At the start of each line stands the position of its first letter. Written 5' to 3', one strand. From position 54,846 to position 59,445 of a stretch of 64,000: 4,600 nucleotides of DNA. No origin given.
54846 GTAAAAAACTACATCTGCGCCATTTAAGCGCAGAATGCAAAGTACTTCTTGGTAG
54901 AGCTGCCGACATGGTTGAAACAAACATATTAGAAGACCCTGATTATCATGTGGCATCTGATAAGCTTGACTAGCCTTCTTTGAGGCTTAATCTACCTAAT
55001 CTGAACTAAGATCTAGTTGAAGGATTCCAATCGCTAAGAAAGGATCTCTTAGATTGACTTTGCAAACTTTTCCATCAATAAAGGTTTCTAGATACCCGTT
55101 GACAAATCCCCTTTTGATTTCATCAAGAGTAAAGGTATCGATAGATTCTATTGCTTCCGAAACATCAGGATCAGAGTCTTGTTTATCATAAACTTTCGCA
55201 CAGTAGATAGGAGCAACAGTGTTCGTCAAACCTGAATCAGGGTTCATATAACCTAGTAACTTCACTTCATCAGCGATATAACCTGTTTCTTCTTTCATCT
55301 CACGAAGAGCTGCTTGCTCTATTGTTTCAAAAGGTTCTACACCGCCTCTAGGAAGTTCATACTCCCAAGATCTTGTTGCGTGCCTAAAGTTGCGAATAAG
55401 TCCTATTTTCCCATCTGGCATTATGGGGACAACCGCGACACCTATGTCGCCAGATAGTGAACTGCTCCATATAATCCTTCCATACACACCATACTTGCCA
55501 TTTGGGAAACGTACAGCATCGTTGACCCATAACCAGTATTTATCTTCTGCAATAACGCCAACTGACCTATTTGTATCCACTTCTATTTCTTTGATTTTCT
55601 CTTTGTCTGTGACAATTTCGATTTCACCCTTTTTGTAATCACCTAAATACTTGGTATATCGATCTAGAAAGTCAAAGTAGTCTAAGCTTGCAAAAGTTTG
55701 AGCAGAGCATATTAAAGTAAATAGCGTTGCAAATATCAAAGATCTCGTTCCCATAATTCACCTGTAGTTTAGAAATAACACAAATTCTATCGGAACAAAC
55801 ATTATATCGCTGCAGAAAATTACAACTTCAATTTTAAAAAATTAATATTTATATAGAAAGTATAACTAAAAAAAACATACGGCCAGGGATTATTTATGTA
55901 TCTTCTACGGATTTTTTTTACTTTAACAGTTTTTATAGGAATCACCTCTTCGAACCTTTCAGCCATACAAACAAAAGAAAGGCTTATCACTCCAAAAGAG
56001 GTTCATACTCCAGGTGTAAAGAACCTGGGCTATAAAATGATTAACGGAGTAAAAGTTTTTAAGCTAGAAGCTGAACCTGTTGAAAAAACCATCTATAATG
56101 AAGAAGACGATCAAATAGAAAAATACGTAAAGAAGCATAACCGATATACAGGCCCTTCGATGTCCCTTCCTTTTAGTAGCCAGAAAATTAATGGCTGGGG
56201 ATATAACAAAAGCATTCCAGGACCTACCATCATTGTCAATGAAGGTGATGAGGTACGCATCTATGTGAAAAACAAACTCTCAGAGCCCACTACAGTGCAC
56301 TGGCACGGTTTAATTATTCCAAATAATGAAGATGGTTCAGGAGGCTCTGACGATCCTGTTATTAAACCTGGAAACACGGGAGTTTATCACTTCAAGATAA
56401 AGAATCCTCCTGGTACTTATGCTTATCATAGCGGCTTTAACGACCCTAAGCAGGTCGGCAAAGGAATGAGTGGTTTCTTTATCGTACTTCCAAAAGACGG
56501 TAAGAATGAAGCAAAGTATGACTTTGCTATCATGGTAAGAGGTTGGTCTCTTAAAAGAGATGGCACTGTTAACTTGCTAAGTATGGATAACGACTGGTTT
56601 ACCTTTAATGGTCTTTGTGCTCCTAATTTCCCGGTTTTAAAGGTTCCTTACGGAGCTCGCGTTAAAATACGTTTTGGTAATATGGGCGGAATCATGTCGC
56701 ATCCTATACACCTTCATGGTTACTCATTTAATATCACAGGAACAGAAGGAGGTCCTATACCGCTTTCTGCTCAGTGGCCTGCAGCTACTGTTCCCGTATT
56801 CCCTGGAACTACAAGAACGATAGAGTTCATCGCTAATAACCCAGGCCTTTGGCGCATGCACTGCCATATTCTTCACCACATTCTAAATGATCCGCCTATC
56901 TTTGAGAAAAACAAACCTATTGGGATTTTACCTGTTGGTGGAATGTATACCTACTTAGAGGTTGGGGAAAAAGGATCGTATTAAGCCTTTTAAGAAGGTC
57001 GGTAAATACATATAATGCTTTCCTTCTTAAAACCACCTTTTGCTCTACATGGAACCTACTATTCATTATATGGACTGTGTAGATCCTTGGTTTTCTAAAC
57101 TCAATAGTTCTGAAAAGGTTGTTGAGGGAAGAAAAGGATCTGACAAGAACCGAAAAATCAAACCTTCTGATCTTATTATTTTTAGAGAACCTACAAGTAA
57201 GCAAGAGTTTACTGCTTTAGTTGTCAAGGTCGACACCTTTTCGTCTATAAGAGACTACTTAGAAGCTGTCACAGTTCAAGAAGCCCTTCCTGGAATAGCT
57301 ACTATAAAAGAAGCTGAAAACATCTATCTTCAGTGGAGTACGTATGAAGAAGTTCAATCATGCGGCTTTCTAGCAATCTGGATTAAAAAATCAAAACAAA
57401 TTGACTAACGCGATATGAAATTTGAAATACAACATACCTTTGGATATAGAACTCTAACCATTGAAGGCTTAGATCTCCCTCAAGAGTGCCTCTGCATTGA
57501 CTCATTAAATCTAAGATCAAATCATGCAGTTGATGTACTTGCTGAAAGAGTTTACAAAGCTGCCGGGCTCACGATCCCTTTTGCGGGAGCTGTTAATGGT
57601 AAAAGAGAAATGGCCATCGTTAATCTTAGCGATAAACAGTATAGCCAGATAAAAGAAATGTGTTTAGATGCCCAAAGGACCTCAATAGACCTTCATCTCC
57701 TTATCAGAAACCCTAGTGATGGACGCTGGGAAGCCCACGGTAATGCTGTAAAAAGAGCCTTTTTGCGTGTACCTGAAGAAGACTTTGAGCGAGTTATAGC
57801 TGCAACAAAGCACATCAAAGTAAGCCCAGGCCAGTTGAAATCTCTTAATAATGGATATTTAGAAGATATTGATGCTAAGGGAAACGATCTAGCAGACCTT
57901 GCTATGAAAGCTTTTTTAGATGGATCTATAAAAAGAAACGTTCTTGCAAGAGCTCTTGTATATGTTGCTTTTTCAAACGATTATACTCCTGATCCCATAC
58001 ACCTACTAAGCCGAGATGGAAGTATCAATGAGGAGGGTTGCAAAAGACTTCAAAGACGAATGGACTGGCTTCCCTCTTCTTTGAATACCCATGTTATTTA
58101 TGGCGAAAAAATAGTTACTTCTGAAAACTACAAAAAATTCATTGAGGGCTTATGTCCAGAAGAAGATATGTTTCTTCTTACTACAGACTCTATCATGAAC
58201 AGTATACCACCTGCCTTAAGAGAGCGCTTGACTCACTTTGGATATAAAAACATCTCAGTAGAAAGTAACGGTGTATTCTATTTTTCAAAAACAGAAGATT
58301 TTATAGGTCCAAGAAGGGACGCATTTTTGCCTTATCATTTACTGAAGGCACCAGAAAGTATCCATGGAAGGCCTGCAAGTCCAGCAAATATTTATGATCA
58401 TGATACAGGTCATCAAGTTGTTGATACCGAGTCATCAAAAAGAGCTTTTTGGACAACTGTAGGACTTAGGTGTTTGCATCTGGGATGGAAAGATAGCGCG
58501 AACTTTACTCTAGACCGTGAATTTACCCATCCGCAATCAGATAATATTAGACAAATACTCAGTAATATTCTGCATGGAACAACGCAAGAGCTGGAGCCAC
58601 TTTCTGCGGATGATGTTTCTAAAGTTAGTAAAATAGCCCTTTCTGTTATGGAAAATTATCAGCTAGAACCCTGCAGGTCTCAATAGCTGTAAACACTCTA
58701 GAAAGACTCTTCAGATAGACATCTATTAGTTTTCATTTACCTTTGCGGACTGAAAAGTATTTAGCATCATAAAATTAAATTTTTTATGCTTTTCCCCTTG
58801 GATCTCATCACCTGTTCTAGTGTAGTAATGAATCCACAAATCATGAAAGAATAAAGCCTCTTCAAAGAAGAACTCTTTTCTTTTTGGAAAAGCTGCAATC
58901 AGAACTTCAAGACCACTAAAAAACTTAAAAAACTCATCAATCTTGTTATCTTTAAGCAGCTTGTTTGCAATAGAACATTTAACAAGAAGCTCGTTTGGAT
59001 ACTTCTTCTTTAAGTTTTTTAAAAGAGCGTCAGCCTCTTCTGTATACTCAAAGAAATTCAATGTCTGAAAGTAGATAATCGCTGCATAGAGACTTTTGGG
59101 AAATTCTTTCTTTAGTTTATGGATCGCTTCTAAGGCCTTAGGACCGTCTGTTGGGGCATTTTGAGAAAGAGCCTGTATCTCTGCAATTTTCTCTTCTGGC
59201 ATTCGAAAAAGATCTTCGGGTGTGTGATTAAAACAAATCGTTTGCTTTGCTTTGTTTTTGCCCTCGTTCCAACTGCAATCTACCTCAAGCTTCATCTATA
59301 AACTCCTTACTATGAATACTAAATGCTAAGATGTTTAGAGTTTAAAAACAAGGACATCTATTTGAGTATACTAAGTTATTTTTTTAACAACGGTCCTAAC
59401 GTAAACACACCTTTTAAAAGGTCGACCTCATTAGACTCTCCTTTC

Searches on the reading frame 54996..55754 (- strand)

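Call 38: search_protein_families(library=pfam, proteins=[window:54996-55754:-], max_evalue=0.001)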
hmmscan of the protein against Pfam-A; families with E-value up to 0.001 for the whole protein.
window:54996-55754:- (252 aa): 1 family
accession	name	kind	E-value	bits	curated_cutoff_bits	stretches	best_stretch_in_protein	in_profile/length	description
PF00293.34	NUDIX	-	1.2e-16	61.4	21.1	1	105-213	5-118/134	NUDIX domain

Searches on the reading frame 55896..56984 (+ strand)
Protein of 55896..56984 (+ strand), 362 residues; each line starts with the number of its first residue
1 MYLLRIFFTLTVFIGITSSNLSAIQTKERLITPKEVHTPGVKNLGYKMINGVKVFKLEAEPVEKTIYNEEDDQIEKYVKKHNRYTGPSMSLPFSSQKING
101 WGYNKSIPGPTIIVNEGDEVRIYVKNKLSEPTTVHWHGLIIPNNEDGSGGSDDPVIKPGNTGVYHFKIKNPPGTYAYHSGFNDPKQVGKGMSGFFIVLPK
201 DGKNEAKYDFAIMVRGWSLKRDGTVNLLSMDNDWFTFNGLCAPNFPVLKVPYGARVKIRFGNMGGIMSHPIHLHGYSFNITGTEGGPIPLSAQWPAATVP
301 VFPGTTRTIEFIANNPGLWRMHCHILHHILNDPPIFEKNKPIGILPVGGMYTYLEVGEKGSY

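Call 38: search_protein_families(library=pfam, proteins=[window:55896-56984:+], max_evalue=0.001)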
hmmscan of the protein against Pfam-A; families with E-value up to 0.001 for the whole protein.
window:55896-56984:+ (362 aa): 4 families
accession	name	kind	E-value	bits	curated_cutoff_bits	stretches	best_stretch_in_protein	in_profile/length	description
PF07732.21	Cu-oxidase_3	-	1.8e-32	112.3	21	1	98-200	15-117/119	Multicopper oxidase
PF07731.20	Cu-oxidase_2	-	1.2e-28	100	20.4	1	232-329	18-123/137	Multicopper oxidase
PF00394.28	Cu-oxidase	-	6.3e-05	23.6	21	0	232-325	36-135/157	Multicopper oxidase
PF13473.12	Cupredoxin_1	-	0.00028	21.3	27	0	111-184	36-97/104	Cupredoxin-like domain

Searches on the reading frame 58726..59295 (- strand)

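Call 38: search_protein_families(library=pfam, proteins=[window:58726-59295:-], max_evalue=0.001)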
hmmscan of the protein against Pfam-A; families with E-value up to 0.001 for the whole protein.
window:58726-59295:- (189 aa): 1 family
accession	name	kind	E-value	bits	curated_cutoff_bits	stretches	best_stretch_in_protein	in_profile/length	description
PF13174.12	TPR_6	-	0.00081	20.3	26.3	0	85-101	16-32/33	Tetratricopeptide repeat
